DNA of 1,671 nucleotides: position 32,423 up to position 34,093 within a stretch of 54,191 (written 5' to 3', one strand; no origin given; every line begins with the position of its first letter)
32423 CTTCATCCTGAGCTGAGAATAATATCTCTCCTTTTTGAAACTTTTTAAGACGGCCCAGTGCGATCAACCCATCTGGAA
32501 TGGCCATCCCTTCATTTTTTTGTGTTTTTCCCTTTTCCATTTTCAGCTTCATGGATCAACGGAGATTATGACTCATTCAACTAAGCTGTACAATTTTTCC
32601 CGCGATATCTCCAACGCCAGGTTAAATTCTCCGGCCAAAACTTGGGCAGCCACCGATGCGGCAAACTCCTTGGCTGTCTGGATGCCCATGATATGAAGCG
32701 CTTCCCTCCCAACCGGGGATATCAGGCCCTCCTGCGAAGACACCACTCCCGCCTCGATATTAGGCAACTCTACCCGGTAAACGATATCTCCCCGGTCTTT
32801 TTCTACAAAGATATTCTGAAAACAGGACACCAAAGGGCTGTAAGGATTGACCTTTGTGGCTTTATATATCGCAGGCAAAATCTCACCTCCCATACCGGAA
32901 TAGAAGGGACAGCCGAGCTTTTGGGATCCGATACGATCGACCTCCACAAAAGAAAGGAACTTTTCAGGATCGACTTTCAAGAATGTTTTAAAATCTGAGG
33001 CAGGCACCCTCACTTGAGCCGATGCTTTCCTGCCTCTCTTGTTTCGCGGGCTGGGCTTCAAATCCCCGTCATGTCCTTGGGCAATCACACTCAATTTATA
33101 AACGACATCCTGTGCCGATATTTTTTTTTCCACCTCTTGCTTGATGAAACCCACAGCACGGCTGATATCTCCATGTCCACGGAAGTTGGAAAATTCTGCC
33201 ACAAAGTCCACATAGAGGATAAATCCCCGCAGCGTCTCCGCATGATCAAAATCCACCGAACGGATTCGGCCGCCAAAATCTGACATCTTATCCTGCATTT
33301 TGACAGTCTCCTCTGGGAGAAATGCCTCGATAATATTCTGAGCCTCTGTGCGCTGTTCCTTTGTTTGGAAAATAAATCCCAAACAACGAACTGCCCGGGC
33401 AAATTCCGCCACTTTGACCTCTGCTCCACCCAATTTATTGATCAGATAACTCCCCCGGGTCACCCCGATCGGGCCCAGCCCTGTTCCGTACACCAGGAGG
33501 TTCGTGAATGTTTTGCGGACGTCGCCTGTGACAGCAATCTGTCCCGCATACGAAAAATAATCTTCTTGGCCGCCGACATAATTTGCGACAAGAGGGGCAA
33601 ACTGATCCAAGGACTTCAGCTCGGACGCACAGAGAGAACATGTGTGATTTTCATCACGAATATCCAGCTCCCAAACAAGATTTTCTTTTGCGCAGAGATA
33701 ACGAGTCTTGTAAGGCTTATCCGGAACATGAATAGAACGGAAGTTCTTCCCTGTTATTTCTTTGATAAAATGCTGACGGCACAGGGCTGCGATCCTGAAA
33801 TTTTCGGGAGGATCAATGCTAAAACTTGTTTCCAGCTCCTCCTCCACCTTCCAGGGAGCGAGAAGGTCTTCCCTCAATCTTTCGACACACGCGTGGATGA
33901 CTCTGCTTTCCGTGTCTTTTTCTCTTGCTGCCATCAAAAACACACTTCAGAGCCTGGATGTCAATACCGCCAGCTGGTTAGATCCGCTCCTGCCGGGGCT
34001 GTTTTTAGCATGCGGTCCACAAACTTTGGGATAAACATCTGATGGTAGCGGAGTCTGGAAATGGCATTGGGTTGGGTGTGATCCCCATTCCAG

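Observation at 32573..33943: HMG-CoA-reductase-fold protein with a completely rewired active site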

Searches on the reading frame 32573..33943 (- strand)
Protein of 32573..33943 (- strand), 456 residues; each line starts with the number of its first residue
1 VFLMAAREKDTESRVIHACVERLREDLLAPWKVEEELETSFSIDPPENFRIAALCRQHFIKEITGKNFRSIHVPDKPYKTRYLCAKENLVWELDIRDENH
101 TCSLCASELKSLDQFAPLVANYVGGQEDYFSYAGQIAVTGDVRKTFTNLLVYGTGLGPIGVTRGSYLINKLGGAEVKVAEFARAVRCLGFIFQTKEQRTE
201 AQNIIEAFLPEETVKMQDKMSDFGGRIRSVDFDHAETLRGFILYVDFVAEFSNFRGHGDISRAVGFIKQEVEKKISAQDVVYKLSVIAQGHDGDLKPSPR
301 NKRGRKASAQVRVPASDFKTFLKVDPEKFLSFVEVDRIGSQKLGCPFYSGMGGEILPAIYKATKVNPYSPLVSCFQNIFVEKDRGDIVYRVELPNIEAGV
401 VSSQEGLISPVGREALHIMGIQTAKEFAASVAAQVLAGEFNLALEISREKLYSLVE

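Call 3: search_protein_families(library=pfam, proteins=[window:32573-33943:-], max_evalue=10)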
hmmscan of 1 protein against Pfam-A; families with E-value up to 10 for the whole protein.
window:32573-33943:- (456 aa): 3 families
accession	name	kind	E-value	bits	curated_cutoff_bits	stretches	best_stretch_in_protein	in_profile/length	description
PF00368.23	HMG-CoA_red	-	1.2e-12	48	27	1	161-449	73-357/368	Hydroxymethylglutaryl-coenzyme A reductase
PF14257.11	DUF4349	-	0.052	13.3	27.7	1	277-323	16-65/213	Domain of unknown function (DUF4349)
PF09279.17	EF-hand_like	-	0.17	12.8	21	1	196-222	43-69/86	Phosphoinositide-specific phospholipase C, efhand-like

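Call 4: search_protein_families(library=ncbifam, proteins=[window:32573-33943:-], max_evalue=10)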
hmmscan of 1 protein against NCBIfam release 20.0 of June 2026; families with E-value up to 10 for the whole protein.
window:32573-33943:- (456 aa): 1 family
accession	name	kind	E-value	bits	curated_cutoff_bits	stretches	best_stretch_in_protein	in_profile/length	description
TIGR00533.1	HMG_CoA_R_NADP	equivalog_domain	1.6e-13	50.4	441.8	1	130-443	74-385/402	hydroxymethylglutaryl-CoA reductase (NADPH)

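Call 5: search_solved_structures(query=window:32573-33943:-, max_evalue=10, show_alignments=3)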
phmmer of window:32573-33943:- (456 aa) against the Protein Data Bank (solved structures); distinct sequences matched with E-value up to 10: 0.

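Call 6: find_homologous_proteins(query=window:32573-33943:-, max_evalue=0.001)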
Query window:32573-33943:- (456 aa): 343 proteins with E <= 0.001 among 8000 candidates; the best 120 are listed.
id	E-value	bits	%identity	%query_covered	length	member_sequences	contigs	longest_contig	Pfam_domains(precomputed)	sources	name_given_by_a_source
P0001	0.0e+0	1019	100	99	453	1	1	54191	PF00368.24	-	-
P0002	5.8e-244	828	80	99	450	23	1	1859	PF00368.24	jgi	-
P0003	5.3e-238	808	78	99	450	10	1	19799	PF00368.24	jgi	-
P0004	1.2e-237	807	79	98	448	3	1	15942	PF00368.24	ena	-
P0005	4.6e-236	802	77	99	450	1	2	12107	PF00368.24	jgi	jgi:hypothetical protein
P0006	4.4e-234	795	77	99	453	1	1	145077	PF00368.24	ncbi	-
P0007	4.5e-234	795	76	99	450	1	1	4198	PF00368.24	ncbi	-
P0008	1.0e-233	794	76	99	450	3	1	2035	PF00368.24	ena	-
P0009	8.1e-232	788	76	99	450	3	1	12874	PF00368.24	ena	-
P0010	9.1e-231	784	78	97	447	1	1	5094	PF00368.24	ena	-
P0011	1.4e-230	784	76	98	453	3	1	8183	PF00368.24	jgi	jgi:hypothetical protein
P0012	2.2e-230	783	75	99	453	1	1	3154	PF00368.24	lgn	-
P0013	3.7e-230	782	76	97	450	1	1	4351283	PF00368.24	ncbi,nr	ncbi:MAG: hypothetical protein JSV17_01150 [Candidatus Aminicenantes bacterium]|nr:MAG: hypothetical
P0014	5.0e-230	782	76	99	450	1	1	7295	PF00368.24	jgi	jgi:hypothetical protein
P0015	1.8e-228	777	76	99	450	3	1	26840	PF00368.24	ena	-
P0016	3.7e-228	776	76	99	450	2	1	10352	PF00368.24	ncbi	-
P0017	4.8e-228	775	76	97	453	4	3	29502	PF00368.24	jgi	jgi:hypothetical protein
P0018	5.8e-227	772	74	99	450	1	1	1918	PF00368.24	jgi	jgi:hypothetical protein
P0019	2.3e-226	770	75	99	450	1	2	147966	PF00368.24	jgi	jgi:hydroxymethylglutaryl-CoA reductase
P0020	2.5e-226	770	74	99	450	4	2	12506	PF00368.24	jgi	-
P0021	3.0e-226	770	74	99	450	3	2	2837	PF00368.24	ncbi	-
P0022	2.2e-224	763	73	99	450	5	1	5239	PF00368.24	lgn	-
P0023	3.7e-224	763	73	99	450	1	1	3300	PF00368.24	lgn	-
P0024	3.4e-223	759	73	99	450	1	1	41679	PF00368.24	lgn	-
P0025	4.3e-223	759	75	98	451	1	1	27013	PF00368.24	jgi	jgi:hypothetical protein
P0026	5.7e-223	759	72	99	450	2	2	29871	PF00368.24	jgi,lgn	jgi:hypothetical protein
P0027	8.1e-223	758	73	99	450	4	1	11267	PF00368.24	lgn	-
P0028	1.1e-222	758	73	99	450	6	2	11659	PF00368.24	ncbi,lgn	-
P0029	2.0e-222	757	73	98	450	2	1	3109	PF00368.24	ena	-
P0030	2.2e-222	757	72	97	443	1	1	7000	PF00368.24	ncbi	-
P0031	3.5e-222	756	73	99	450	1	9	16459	PF00368.24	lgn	-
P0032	1.1e-221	755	72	98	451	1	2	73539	PF00368.24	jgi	jgi:hypothetical protein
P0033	2.5e-221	753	73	99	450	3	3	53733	PF00368.24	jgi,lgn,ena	-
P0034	4.0e-221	753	74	97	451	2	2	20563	PF00368.24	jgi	jgi:hypothetical protein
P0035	3.9e-220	749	71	99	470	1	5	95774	PF00368.24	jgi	jgi:hypothetical protein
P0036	6.2e-220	749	74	97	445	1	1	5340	PF00368.24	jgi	jgi:hypothetical protein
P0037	1.0e-219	748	72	99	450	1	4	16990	PF00368.24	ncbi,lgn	-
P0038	1.1e-219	748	73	99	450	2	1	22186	PF00368.24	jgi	jgi:hypothetical protein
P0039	1.3e-219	748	73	98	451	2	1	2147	PF00368.24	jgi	jgi:hypothetical protein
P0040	2.9e-214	730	73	97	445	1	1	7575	PF00368.24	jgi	jgi:hypothetical protein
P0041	5.0e-212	723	69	98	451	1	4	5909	PF00368.24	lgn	-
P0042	9.5e-212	722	71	98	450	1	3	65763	PF00368.24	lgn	-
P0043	4.9e-211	719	69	99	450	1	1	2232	PF00368.24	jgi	jgi:hypothetical protein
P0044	1.7e-209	714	73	92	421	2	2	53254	PF00368.24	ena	-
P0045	1.3e-208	711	69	98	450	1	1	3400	PF00368.24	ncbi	-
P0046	2.9e-208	710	75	89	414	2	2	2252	PF00368.24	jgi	-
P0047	8.8e-207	705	69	96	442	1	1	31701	PF00368.24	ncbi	-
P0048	4.4e-206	703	68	99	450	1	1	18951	PF00368.24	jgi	jgi:hypothetical protein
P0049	1.2e-201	688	65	99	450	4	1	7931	PF00368.24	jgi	jgi:hypothetical protein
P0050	1.7e-201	688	67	99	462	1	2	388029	PF00368.24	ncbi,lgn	-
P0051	5.5e-199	680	73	88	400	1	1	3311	PF00368.24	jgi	jgi:hypothetical protein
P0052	7.7e-198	676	67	96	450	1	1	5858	PF00368.24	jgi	jgi:hypothetical protein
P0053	1.2e-195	669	65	98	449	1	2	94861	PF00368.24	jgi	jgi:hypothetical protein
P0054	1.1e-194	665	66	96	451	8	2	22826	PF00368.24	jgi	-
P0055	3.8e-194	664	66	96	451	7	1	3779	PF00368.24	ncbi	-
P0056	5.4e-194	663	65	98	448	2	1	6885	PF00368.24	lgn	-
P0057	6.3e-194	663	64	99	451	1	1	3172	PF00368.24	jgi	jgi:hypothetical protein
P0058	6.9e-194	663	65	95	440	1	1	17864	PF00368.24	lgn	-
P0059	2.9e-193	661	64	99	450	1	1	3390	PF00368.24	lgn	-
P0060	4.1e-192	657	64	96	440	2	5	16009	PF00368.24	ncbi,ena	-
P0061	1.3e-191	655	65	97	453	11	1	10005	PF00368.24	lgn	-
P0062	1.4e-191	655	66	95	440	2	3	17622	PF00368.24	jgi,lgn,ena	-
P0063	1.4e-191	655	65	99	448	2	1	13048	PF00368.24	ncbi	-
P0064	2.0e-191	655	65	97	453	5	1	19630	PF00368.24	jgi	-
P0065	3.3e-191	654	64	99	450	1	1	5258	PF00368.24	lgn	-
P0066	4.2e-191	654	64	97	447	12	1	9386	PF00368.24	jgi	jgi:hypothetical protein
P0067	1.4e-190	652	65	97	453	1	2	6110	PF00368.24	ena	-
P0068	1.5e-190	652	65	96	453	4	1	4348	PF00368.24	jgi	jgi:hypothetical protein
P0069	1.9e-190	652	65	96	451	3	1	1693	PF00368.24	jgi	jgi:hypothetical protein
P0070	2.2e-190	651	64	98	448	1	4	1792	PF00368.24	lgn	-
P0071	2.3e-190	651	65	97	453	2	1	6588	PF00368.24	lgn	-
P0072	2.4e-190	651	64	97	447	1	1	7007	PF00368.24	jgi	-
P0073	2.6e-190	651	65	96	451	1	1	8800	PF00368.24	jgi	jgi:hypothetical protein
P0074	4.0e-190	650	64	97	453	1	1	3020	PF00368.24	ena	-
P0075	4.1e-190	650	65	97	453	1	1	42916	PF00368.24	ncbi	-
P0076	7.8e-190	649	64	98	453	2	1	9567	PF00368.24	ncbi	-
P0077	1.2e-189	649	64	97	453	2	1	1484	PF00368.24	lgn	-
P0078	1.7e-189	648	65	97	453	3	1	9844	PF00368.24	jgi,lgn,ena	-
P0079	1.3e-188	645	64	96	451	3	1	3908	PF00368.24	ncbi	-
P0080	1.6e-188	645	61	97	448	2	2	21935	PF00368.24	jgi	-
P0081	1.8e-188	645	64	97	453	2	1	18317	PF00368.24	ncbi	-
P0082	3.8e-188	644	65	96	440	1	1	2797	PF00368.24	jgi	jgi:hypothetical protein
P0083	3.1e-187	641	64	97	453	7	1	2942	PF00368.24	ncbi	-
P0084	4.0e-187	641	63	98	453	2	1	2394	PF00368.24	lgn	-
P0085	5.9e-186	637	62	98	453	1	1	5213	PF00368.24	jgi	jgi:hypothetical protein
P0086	6.3e-186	637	61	96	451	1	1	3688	PF00368.24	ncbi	-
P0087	6.5e-186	637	63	96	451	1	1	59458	PF00368.24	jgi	jgi:hypothetical protein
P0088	6.7e-186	637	62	97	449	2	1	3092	PF00368.24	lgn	-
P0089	4.3e-185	634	64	95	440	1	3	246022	PF00368.24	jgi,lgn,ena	-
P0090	6.8e-185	633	64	95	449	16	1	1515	PF00368.24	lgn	-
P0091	1.0e-184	633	64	95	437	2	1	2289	PF00368.24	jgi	jgi:hypothetical protein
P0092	3.1e-184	631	64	97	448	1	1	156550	PF00368.24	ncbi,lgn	ncbi:MAG: hypothetical protein ACETWK_14160 [Candidatus Aminicenantaceae bacterium]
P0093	4.0e-184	631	61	98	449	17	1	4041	PF00368.24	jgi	jgi:hydroxymethylglutaryl-CoA reductase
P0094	5.1e-183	627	62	98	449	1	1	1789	PF00368.24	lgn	-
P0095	6.9e-183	627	62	95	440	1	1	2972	PF00368.24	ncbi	-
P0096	7.0e-183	627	61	98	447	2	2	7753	PF00368.24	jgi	jgi:hypothetical protein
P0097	7.6e-183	626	61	98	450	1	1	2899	PF00368.24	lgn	-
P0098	1.5e-182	625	62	97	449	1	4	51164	PF00368.24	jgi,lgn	jgi:hypothetical protein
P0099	2.8e-182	625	63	96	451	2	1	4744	PF00368.24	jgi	jgi:hypothetical protein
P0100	3.6e-182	624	62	96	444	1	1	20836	PF00368.24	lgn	-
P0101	1.2e-180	619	60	99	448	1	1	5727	PF00368.24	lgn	-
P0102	2.3e-180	618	62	96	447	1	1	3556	PF00368.24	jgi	jgi:hydroxymethylglutaryl-CoA reductase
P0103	2.4e-180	618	63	95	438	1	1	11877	PF00368.24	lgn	-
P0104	3.2e-180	618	63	95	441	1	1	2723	PF00368.24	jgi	jgi:hypothetical protein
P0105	4.0e-180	618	63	97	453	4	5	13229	PF00368.24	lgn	-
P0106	4.1e-180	617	63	95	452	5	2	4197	PF00368.24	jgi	jgi:hypothetical protein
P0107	5.3e-180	617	63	95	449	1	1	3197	PF00368.24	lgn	-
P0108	1.1e-179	616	61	98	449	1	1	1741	PF00368.24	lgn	-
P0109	1.1e-179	616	60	99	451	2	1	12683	PF00368.24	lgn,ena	-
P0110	6.1e-179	614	63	95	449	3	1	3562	PF00368.24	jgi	jgi:hypothetical protein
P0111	6.4e-179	614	62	99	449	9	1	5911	PF00368.24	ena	-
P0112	1.8e-178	612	63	95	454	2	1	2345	PF00368.24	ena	-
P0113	2.2e-178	612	61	95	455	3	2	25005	PF00368.24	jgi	jgi:hypothetical protein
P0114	3.0e-178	611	62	95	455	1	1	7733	PF00368.24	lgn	-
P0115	4.6e-178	611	62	95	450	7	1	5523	PF00368.24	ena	-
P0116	5.3e-178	611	62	97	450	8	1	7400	PF00368.24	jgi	-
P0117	5.3e-178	611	63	95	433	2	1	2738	PF00368.24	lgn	-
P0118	1.0e-177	610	60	98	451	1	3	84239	PF00368.24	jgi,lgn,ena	-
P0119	1.2e-177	609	61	96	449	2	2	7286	PF00368.24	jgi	jgi:hypothetical protein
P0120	2.1e-177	609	61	96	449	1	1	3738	PF00368.24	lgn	-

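Call 12: find_encoding_contigs(protein=P0013, flank=8000, max_places=2)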
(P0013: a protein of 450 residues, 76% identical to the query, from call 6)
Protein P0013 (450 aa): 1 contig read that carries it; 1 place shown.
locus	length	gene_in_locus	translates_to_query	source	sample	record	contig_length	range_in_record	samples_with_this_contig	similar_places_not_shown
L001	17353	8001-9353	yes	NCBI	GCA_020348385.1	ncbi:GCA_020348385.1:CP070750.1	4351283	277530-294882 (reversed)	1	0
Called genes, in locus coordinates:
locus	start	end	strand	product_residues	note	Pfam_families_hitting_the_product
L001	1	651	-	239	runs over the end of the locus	PF02463:SMC_N (faint), PF00005:ABC_tran, PF13304:AAA_21 (faint)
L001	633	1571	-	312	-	PF00005:ABC_tran, PF08352:oligo_HPY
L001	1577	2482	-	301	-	PF12911:OppC_N (weak), PF00528:BPD_transp_1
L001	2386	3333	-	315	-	PF19300:BPD_transp_1_N, PF00528:BPD_transp_1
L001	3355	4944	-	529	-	PF00496:SBP_bac_5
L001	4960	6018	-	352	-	PF00288:GHMP_kinases_N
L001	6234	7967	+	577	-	-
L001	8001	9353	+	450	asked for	PF00368:HMG-CoA_red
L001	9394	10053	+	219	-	PF00027:cNMP_binding, PF13545:HTH_Crp_2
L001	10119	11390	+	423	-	PF01075:Glyco_transf_9 (weak)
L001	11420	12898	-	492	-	PF00884:Sulfatase, PF01663:Phosphodiest, PF02995:DUF229 (weak), PF16347:SGSH_C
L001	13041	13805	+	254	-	PF00037:Fer4 (faint), PF12797:Fer4_2 (faint), PF12837:Fer4_6, PF13237:Fer4_10, PF14697:Fer4_21 (weak), PF12838:Fer4_7, PF13187:Fer4_9 (weak), PF27217:AF_0155, +1 more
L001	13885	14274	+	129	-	-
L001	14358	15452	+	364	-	PF17170:DUF5128 (weak)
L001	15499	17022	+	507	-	PF00149:Metallophos (weak), PF02872:5_nucleotid_C, PF21953:NadN_nucleosid_C (faint)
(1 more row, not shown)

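Call 13: find_encoding_contigs(protein=P0092, flank=8000, max_places=2)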
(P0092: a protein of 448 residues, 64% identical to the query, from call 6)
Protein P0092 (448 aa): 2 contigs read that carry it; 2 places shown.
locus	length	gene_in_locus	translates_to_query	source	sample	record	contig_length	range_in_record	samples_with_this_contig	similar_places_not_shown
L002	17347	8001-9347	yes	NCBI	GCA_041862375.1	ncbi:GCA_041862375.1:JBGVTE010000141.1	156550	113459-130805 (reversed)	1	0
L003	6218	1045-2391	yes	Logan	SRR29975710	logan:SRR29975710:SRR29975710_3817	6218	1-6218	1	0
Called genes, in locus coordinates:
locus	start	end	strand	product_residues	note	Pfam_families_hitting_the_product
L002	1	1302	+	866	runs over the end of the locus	PF12704:MacB_PCD, PF02687:FtsX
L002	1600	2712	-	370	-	PF13353:Fer4_12, PF04055:Radical_SAM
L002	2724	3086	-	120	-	-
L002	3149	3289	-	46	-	-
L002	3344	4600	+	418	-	-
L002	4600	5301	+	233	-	PF13476:AAA_23 (weak), PF00005:ABC_tran, PF13304:AAA_21 (faint)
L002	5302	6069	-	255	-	-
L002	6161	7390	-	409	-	PF03150:CCP_MauG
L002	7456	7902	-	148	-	PF01475:FUR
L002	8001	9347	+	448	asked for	PF00368:HMG-CoA_red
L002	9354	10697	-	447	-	PF01523:PmbA_TldD_1st, PF19290:PmbA_TldD_2nd, PF19289:PmbA_TldD_3rd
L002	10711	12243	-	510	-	PF01523:PmbA_TldD_1st, PF19290:PmbA_TldD_2nd, PF19289:PmbA_TldD_3rd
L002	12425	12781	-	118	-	PF00085:Thioredoxin, PF13728:TraF (weak), PF13098:Thioredoxin_2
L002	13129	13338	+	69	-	-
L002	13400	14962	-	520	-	-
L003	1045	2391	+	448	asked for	PF00368:HMG-CoA_red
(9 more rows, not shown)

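Call 14: find_encoding_contigs(protein=P0050, flank=8000, max_places=2)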
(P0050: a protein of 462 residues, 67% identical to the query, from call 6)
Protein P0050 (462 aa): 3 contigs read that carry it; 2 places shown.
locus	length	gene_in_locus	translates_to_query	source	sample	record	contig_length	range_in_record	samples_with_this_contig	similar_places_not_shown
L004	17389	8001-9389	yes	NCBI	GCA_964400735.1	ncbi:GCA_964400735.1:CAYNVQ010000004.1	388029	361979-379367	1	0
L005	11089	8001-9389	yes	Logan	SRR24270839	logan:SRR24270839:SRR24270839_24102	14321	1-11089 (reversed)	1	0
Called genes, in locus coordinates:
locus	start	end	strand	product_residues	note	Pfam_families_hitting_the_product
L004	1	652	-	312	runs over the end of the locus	PF00005:ABC_tran, PF08352:oligo_HPY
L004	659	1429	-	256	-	PF00528:BPD_transp_1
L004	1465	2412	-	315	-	PF19300:BPD_transp_1_N, PF00528:BPD_transp_1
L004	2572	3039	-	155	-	-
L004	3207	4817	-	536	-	PF00496:SBP_bac_5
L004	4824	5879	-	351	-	PF00288:GHMP_kinases_N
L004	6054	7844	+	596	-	-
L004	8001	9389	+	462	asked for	PF00368:HMG-CoA_red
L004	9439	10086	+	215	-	PF00027:cNMP_binding, PF13545:HTH_Crp_2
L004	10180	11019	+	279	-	PF00037:Fer4 (weak), PF12837:Fer4_6, PF13237:Fer4_10, PF13459:Fer4_15 (faint), PF14697:Fer4_21 (weak), PF12838:Fer4_7, PF13187:Fer4_9 (weak), PF27217:AF_0155, +1 more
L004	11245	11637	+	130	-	-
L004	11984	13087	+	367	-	PF17170:DUF5128 (faint)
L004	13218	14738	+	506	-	PF00149:Metallophos (weak), PF02872:5_nucleotid_C, PF21953:NadN_nucleosid_C (weak)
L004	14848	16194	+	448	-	PF05195:AMP_N, PF00557:Peptidase_M24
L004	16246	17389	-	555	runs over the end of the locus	PF02652:Lactate_perm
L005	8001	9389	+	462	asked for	PF00368:HMG-CoA_red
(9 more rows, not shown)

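Call 16: find_encoding_contigs(protein=P0089, flank=8000, max_places=1)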
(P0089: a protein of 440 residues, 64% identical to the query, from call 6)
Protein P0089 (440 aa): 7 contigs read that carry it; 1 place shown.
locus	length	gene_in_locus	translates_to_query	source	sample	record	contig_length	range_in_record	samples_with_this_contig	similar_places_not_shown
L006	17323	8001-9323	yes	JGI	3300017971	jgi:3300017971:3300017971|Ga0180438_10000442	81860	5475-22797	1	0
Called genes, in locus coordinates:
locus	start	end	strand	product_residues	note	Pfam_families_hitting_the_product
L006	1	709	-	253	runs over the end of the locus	-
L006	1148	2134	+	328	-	PF13439:Glyco_transf_4, PF13579:Glyco_trans_4_4, PF00534:Glycos_transf_1, PF13692:Glyco_trans_1_4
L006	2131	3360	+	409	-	PF13439:Glyco_transf_4, PF13579:Glyco_trans_4_4, PF00534:Glycos_transf_1, PF13692:Glyco_trans_1_4, PF13524:Glyco_trans_1_2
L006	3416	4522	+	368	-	PF13439:Glyco_transf_4, PF13579:Glyco_trans_4_4 (weak), PF20706:GT4-conflict, PF00534:Glycos_transf_1, PF13692:Glyco_trans_1_4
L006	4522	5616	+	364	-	PF13480:Acetyltransf_6, PF02388:FemAB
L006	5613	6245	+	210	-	PF00583:Acetyltransf_1 (weak)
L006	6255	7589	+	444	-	PF27533:CapK_C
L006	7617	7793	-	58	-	-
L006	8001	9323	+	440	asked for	PF00368:HMG-CoA_red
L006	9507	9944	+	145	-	-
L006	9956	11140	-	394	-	PF15869:TolB_like (faint), PF17170:DUF5128 (weak)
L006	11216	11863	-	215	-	-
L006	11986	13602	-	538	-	PF00144:Beta-lactamase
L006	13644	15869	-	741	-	PF07676:PD40 (faint), PF00930:DPPIV_N, PF26549:Tricorn_N, PF00561:Abhydrolase_1 (faint), PF02129:Peptidase_S15 (weak), PF20434:BD-FAE (faint), PF00326:Peptidase_S9, PF01738:DLH (weak)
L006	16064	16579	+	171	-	PF00963:Cohesin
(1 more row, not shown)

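Call 17: find_encoding_contigs(protein=P0118, flank=8000, max_places=1)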
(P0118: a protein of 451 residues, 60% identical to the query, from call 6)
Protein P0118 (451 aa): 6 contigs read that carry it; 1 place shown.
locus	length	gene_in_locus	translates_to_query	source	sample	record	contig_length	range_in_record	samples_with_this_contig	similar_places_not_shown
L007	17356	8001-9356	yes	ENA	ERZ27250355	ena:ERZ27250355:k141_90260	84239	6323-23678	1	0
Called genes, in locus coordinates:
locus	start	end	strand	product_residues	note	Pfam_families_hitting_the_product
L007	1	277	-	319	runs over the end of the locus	PF01545:Cation_efflux, PF16916:ZT_dimer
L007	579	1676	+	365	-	-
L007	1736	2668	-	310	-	PF02540:NAD_synthase, PF01171:ATP_bind_3 (weak), PF00958:GMP_synt_C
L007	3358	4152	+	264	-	PF04055:Radical_SAM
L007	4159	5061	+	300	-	PF00892:EamA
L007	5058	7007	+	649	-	PF08534:Redoxin, PF00085:Thioredoxin (weak), PF00578:AhpC-TSA, PF13905:Thioredoxin_8, PF19494:DUF6029 (weak)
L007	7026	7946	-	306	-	PF13620:CarboxypepD_reg, PF13715:CarbopepD_reg_2 (weak), PF17210:SdrD_B (weak), PF22904:NOMO1-like_2nd (faint), PF08534:Redoxin, PF00578:AhpC-TSA, PF00085:Thioredoxin (weak), PF13905:Thioredoxin_8 (weak)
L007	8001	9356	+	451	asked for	PF00368:HMG-CoA_red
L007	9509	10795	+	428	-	PF00291:PALP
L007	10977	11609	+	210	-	PF00072:Response_reg, PF00196:GerE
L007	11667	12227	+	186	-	-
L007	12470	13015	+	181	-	-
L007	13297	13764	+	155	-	-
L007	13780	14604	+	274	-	-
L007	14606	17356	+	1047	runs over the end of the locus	PF17802:SpaA (faint), PF13620:CarboxypepD_reg (weak), PF13715:CarbopepD_reg_2 (faint), PF17210:SdrD_B (faint), PF22904:NOMO1-like_2nd (faint), PF05036:SPOR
